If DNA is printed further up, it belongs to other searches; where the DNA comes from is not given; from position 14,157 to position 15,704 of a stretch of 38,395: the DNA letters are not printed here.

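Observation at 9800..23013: Sigma/anti-sigma-controlled SusC/SusD PUL pairing two GH92 alpha-mannosidases with a phospholipase-C-like phosphodiesterase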

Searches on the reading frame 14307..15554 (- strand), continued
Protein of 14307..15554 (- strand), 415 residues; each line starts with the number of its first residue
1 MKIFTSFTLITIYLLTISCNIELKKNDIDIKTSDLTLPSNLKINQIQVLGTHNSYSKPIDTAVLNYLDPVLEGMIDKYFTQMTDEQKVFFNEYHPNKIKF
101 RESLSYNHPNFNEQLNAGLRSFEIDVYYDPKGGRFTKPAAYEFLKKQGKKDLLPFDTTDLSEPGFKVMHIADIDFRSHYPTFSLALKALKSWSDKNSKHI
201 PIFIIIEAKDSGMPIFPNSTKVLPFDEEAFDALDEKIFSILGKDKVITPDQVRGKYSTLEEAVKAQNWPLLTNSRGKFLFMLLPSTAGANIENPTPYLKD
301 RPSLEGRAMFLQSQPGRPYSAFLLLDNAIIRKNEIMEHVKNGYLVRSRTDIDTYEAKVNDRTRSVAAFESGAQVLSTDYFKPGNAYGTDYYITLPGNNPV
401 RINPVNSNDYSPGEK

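Call 108: search_protein_families(library=pfam, proteins=[L015:5409-6422:+, L015:7429-9177:+, L015:9939-11006:-, L015:11060-12277:-, L019:11193-17234:-, L008:13672-16710:-], max_evalue=0.001)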
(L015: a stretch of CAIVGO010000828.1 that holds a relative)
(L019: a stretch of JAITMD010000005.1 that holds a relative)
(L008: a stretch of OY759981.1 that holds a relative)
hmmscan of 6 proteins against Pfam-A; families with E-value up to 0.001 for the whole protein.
L015:5409-6422:+ (337 aa): 1 family
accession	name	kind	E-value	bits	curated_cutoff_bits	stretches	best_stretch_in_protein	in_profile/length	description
PF09992.14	NAGPA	-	1.4e-21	77.9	25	1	96-291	2-164/169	Phosphodiester glycosidase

L015:7429-9177:+ (582 aa): 3 families
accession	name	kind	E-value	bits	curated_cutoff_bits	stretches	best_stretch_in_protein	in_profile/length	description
PF18911.6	PKD_4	-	5.5e-12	46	27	1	432-480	24-72/85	PKD domain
PF00801.26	PKD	-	4.3e-07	30.3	23.5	1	439-482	26-71/80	PKD domain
PF18962.6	Por_Secre_tail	-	3.1e-05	24.6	27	0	508-566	2-62/75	Secretion system C-terminal sorting domain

L015:9939-11006:- (355 aa): 1 family
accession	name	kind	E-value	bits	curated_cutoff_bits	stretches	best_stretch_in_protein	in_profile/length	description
PF03706.18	LPG_synthase_TM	-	1.2e-38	133.7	33.4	1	60-340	22-301/302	Lysylphosphatidylglycerol synthase TM region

L015:11060-12277:- (405 aa): 1 family
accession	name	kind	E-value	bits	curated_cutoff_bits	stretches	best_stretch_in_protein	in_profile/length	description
PF07478.18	Dala_Dala_lig_C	-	0.00021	21.3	24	1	125-208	3-93/204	D-ala D-ala ligase C-terminus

L019:11193-17234:- (2013 aa): 8 families
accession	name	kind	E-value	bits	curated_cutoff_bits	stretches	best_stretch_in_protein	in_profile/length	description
PF00041.27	fn3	-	4.1e-24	85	25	3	573-660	3-82/84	Fibronectin type III domain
PF13585.12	CHU_C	-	7.2e-21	74.6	27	1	1933-2011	3-86/86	CHU_C Type IX secretion signal domain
PF07675.18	Cleaved_Adhesin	-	5.4e-16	59.5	21.4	1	671-808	3-135/174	Cleaved Adhesin Domain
PF25788.1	Ig_Rha78A_N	-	2.8e-10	40.8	27.4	0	614-665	54-103/105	Rha78A-like, N-terminal immunoglobulin domain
PF24489.1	Ig_J_second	-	1.8e-08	34.8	27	0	864-923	27-83/105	Tip attachment protein J second Ig-like domain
PF17974.7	GalBD_like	-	1.2e-06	29.1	26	0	217-271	97-150/190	Galactose-binding domain-like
PF23759.1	GBD_T9SS_assoc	-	9.1e-06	26.4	27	1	1198-1328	1-108/116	Galactose binding domain-like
PF13860.13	FlgD_ig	-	5.1e-05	23.6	27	1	1957-2001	26-76/79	FlgD Ig-like domain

L008:13672-16710:- (1012 aa): 6 families
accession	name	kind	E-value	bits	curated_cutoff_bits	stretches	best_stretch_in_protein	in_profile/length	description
PF02836.23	Glyco_hydro_2_C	-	2.8e-55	188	21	1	314-595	2-301/302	Glycosyl hydrolases family 2, TIM barrel domain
PF02837.24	Glyco_hydro_2_N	-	6.2e-22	78.7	28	1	49-204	3-169/169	Glycosyl hydrolases family 2, sugar binding domain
PF02929.23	Bgal_small_N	-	2.9e-14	53.8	25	1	727-917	2-180/248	Beta galactosidase small chain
PF00703.27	Glyco_hydro_2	-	2.2e-13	51.4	23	1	206-311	1-109/109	Glycosyl hydrolases family 2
PF16353.11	LacZ_4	-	1.3e-09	38.7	27.3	1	613-688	2-77/87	Beta-galactosidase, domain 4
PF22666.2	Glyco_hydro_2_N2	-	1.1e-05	26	27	1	109-179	52-122/167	Glycosyl hydrolase 2 galactose-binding domain-like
